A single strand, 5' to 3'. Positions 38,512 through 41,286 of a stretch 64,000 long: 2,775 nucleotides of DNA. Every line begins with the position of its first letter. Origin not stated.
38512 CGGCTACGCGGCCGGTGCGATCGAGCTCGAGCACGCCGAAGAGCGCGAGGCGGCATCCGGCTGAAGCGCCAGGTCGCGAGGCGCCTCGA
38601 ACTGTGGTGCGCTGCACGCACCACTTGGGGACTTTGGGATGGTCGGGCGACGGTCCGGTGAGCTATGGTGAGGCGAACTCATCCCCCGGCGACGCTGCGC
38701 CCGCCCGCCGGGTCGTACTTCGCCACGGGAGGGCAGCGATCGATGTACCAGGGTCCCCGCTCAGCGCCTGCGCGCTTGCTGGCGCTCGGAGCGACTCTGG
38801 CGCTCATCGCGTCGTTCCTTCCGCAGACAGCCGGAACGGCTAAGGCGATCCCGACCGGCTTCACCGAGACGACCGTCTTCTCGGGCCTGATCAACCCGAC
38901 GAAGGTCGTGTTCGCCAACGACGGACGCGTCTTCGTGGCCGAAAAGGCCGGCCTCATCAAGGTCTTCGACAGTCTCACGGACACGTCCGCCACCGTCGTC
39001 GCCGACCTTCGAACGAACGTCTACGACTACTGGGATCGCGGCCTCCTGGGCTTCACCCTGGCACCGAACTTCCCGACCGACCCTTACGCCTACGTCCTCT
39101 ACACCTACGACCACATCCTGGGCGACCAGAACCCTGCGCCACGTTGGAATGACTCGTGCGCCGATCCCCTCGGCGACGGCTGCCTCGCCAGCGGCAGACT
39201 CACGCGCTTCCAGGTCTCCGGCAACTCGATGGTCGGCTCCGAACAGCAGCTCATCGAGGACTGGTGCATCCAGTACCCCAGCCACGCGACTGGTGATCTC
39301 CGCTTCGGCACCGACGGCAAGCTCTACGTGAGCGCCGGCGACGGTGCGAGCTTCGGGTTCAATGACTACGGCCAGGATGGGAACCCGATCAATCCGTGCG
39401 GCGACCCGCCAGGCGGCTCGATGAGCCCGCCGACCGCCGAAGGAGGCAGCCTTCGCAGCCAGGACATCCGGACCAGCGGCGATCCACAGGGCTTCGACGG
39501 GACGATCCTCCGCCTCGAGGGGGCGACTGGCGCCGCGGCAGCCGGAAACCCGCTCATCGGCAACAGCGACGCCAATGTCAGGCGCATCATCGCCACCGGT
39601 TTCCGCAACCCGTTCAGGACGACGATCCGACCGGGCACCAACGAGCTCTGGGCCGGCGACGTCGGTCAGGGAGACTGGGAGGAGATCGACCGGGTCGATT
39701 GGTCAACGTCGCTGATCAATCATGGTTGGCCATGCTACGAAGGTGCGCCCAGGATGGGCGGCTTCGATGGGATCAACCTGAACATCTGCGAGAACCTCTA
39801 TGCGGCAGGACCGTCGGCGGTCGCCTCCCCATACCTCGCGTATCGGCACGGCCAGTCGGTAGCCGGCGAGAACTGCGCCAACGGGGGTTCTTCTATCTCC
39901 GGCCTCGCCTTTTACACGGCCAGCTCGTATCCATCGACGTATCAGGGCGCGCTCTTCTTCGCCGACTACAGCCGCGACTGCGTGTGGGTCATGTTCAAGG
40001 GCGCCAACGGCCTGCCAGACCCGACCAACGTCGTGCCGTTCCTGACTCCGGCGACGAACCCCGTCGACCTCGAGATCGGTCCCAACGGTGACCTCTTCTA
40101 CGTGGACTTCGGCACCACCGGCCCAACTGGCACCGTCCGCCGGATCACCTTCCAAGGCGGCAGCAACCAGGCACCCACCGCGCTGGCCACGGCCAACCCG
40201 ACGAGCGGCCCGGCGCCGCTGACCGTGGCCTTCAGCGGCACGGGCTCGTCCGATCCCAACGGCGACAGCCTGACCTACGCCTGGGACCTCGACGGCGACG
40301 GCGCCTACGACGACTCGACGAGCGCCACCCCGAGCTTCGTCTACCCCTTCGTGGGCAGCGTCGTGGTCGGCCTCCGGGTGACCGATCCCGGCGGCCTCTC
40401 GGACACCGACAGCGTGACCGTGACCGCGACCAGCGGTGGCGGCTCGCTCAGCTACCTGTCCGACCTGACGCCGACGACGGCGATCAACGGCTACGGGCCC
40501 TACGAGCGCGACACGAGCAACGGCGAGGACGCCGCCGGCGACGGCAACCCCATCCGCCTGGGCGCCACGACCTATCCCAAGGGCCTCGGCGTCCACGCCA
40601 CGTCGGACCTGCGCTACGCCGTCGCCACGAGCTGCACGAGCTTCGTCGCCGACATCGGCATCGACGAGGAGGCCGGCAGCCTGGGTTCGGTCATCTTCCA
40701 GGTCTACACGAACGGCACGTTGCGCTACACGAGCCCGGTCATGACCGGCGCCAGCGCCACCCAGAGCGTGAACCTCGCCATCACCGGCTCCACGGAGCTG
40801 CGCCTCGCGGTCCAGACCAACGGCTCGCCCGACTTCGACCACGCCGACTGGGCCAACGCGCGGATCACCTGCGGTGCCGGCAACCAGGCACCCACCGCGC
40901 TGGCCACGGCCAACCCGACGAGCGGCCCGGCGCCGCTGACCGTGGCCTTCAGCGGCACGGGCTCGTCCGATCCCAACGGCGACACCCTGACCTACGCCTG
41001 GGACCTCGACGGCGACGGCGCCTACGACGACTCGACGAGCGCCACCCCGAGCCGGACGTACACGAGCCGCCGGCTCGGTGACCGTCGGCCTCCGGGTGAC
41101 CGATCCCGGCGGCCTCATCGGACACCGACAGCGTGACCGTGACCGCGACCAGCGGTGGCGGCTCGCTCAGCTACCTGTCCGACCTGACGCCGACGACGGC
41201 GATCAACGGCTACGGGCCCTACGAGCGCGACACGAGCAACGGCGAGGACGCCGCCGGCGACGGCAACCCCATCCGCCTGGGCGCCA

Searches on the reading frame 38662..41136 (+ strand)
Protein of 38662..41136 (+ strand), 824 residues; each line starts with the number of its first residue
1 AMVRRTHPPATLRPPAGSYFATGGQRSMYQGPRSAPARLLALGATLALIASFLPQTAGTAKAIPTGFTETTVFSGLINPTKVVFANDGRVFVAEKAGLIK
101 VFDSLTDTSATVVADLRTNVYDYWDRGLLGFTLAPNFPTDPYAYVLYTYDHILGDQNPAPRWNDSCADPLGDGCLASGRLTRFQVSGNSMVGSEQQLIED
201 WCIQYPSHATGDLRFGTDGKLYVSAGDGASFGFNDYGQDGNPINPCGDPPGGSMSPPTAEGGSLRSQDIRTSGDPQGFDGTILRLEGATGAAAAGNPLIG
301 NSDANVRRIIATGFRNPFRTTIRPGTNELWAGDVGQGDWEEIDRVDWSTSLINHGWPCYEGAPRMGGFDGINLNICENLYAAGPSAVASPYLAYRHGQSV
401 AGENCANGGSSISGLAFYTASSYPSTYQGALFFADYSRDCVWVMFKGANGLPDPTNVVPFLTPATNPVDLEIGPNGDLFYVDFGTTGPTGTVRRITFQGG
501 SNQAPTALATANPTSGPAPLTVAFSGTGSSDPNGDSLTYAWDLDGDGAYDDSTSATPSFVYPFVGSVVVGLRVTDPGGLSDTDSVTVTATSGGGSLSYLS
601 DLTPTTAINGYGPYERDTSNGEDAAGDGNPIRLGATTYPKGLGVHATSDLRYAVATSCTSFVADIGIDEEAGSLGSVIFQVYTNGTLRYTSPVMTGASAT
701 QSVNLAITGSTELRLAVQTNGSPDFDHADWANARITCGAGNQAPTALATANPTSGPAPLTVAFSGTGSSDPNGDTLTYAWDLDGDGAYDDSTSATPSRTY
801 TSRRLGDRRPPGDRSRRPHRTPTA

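Call 73: search_protein_families(library=pfam, proteins=[window:38662-41136:+], max_evalue=0.0001)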
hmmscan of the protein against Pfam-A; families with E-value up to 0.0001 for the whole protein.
window:38662-41136:+ (824 aa): 6 families
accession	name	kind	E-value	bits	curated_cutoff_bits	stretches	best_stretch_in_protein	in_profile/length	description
PF08305.17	NPCBM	-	1.8e-43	148.3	23.9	1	597-736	3-137/137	NPCBM/NEW2 domain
PF07995.17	GSDH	-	2.3e-25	90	25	2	78-230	3-136/332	Glucose / Sorbosone dehydrogenase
PF18911.6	PKD_4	-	9.9e-20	70.8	27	2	502-588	1-84/85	PKD domain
PF00801.26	PKD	-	2.1e-11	44.1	23.5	1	510-584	5-76/80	PKD domain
PF22352.2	K319L-like_PKD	-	8e-10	39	27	1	521-588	13-83/84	K319L-like, PKD domain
PF21027.3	Sde0182_C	-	3.7e-05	24.7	27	0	521-541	1-21/83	Cellulose-binding protein Sde0182, C-terminal domain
